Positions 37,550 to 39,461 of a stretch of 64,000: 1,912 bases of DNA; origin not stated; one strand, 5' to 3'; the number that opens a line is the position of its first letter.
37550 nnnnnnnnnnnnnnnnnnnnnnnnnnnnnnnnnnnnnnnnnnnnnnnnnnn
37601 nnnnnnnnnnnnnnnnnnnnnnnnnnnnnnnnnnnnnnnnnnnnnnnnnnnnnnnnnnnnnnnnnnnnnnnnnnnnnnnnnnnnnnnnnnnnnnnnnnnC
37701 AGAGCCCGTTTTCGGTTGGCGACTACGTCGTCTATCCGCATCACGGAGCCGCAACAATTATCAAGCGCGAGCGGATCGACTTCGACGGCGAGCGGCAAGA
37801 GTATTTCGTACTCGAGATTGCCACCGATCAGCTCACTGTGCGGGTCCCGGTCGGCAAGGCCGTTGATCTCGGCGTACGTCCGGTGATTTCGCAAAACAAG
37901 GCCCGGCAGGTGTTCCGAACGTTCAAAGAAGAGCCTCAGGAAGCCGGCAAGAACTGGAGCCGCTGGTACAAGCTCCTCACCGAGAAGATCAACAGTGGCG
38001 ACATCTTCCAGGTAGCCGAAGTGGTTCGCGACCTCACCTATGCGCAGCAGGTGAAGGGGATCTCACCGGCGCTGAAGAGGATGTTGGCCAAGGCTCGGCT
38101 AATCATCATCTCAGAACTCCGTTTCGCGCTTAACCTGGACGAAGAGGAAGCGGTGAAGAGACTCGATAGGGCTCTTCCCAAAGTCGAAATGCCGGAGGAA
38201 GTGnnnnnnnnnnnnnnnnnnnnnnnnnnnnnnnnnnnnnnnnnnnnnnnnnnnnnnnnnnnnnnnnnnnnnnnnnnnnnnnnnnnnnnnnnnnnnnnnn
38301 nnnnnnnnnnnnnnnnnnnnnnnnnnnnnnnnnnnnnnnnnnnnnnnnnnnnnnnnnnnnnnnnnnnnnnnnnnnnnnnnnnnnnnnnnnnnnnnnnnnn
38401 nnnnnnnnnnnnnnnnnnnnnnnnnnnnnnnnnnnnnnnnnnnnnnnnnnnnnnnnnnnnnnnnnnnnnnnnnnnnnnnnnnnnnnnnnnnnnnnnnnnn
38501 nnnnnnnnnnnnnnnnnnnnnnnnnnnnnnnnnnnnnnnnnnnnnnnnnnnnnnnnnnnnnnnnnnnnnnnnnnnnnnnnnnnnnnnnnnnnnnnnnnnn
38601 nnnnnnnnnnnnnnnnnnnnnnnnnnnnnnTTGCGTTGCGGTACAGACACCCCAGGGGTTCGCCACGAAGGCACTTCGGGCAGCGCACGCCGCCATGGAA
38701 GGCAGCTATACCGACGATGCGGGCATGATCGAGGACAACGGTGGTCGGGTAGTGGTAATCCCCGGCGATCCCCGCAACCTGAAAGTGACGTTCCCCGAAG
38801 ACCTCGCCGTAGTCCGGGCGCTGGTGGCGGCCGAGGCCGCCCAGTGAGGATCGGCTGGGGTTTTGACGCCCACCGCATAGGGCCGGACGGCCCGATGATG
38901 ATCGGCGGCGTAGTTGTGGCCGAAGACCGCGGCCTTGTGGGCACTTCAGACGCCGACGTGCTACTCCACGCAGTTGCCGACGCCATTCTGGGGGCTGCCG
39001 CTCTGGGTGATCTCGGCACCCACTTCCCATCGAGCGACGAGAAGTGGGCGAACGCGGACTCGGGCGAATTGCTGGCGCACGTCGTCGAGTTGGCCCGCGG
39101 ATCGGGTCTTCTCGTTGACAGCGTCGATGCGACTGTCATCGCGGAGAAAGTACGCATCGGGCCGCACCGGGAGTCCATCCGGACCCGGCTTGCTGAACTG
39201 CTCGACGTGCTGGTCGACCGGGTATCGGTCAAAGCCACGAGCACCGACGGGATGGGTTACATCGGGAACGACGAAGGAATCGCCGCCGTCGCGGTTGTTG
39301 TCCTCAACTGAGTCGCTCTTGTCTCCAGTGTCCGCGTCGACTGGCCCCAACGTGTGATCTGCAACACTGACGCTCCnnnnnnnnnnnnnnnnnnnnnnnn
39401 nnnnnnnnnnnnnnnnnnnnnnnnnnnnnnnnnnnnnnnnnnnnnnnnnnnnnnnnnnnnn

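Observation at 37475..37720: CarD with an N-terminal histone-H1-like (P/A)AKKA repeat tail encoded by tandem DNA repeats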

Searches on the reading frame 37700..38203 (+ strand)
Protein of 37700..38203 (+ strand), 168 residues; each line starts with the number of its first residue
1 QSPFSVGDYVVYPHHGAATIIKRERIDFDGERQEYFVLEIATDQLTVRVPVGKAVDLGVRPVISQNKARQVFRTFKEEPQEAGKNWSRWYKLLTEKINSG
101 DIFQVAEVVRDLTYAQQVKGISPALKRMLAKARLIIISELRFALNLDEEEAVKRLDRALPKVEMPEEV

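Call 23: search_protein_representatives(protein=window:37700-38203:+)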
Query: 168 residues. Proteins with E-value up to 0.001 (for the whole library): 4413; up to 1e-10: 1670; up to 1e-30: 50. The best 150 are listed.
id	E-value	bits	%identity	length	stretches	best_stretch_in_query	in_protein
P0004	7.3e-100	347.5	96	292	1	1-167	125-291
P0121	1.5e-99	346.5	54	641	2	2-163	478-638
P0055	5.6e-98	341.4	55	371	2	2-163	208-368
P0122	5.8e-83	292.6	81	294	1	2-166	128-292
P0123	3.9e-66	238.0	67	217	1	2-167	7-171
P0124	7.6e-64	230.5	66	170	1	2-166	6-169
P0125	5.1e-61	221.3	67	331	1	2-164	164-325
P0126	9.1e-61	220.5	78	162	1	6-134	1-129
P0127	4.4e-55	202.1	61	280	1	3-163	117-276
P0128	5.1e-45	169.4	79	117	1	66-165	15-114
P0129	2.6e-44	167.1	52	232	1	4-163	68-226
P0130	6.9e-43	162.4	64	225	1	11-131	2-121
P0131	1.7e-42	161.2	69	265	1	54-167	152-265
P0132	5.4e-42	159.5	52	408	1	3-163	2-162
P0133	8.5e-42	158.9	52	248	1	3-163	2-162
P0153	3.7e-33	130.8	46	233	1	4-160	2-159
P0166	6.4e-31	123.6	40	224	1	4-165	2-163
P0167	7.6e-31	123.3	43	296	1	4-160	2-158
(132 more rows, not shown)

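Call 48: find_encoding_contigs(protein=P0133, flank=2500, max_places=1)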
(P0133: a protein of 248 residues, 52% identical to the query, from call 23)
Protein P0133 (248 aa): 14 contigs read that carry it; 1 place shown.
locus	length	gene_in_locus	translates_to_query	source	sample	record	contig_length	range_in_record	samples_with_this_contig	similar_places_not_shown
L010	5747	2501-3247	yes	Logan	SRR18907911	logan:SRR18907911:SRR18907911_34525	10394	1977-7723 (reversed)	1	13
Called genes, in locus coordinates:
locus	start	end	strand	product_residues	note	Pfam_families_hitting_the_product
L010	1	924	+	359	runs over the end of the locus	PF02457:DAC, PF10635:DisA-linker, PF12826:HHH_2 (faint)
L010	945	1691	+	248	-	PF01738:DLH, PF12146:Hydrolase_4 (faint)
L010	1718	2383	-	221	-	PF00027:cNMP_binding, PF13545:HTH_Crp_2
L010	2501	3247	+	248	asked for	PF02559:CarD_TRCF_RID, PF21095:CarD_C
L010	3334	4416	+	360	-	PF27675:YCF81_N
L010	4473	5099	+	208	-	PF01128:IspD, PF12804:NTP_transf_3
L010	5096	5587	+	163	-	PF02542:YgbB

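Call 49: find_encoding_contigs(protein=P0153, flank=2500, max_places=1)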
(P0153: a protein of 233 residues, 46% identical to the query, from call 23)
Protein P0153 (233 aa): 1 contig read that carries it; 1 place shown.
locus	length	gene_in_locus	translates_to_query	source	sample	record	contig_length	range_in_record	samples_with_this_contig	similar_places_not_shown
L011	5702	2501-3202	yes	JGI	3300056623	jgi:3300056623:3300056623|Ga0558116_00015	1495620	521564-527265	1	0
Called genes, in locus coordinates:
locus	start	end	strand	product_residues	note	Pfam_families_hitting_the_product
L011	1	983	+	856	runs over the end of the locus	PF02861:Clp_N, PF00004:AAA, PF23569:NBD_SMAX1, PF17871:AAA_lid_9, PF02151:UVR, PF07724:AAA_2, PF07728:AAA_5, PF10431:ClpB_D2-small, +8 more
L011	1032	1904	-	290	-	PF00230:MIP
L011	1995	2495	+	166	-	-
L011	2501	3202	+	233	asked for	PF02559:CarD_TRCF_RID, PF21095:CarD_C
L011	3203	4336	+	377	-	PF01128:IspD, PF12804:NTP_transf_3, PF02542:YgbB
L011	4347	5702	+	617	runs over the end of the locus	-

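Call 63: find_homologous_proteins(query=P0125, max_evalue=1e-20)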
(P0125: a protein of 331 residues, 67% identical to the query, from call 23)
Query P0125 (331 aa): 1128 proteins with E <= 1e-20 among 8000 candidates; the best 120 are listed.
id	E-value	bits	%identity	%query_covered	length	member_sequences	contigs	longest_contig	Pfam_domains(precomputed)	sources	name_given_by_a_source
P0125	1.7e-199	680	100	100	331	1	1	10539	PF21095.4,PF02559.23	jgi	jgi:CarD family transcriptional regulator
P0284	3.4e-177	607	90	100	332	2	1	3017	PF21095.4,PF02559.23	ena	-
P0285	1.9e-120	420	71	100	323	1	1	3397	PF21095.4,PF02559.23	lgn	-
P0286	3.6e-117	410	68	100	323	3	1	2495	PF21095.4,PF02559.23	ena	-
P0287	1.0e-116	408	85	66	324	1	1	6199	PF21095.4,PF02559.23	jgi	jgi:CarD family transcriptional regulator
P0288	1.2e-116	408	66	100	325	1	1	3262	PF21095.4,PF02559.23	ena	-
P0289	2.6e-116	407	69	95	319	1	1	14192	PF21095.4,PF02559.23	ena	-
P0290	7.4e-116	405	65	100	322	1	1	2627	PF21095.4,PF02559.23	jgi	jgi:CarD family transcriptional regulator, regulator of rRNA transcription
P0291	6.5e-115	402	87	62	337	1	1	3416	PF21095.4,PF02559.23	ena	-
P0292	1.0e-114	402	83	67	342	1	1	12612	PF21095.4,PF02559.23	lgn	-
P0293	1.6e-114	401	70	100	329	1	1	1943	PF21095.4,PF02559.23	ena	-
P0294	3.8e-114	400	68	100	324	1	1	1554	PF21095.4,PF02559.23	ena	-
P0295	8.0e-114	399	72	89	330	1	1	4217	PF21095.4,PF02559.23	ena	-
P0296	4.3e-113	396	92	56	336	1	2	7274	PF21095.4,PF02559.23,PF07382.17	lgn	-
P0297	1.9e-112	394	88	61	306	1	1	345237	PF21095.4,PF02559.23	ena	-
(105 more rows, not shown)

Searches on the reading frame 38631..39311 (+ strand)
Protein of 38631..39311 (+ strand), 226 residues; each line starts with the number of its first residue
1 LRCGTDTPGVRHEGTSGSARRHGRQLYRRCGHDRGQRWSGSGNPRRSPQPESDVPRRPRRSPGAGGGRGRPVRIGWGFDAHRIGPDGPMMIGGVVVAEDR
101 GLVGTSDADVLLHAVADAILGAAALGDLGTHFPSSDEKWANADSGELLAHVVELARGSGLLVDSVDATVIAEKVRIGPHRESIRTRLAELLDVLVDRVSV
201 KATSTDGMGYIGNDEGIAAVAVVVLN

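Call 65: search_protein_families(library=pfam, proteins=[window:38631-39311:+], max_evalue=0.0001)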
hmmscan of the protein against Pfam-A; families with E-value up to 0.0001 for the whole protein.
window:38631-39311:+ (226 aa): 1 family
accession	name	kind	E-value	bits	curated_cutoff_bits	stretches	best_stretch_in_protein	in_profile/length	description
PF02542.21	YgbB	-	1.6e-56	191.4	26.7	1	72-225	1-154/155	YgbB family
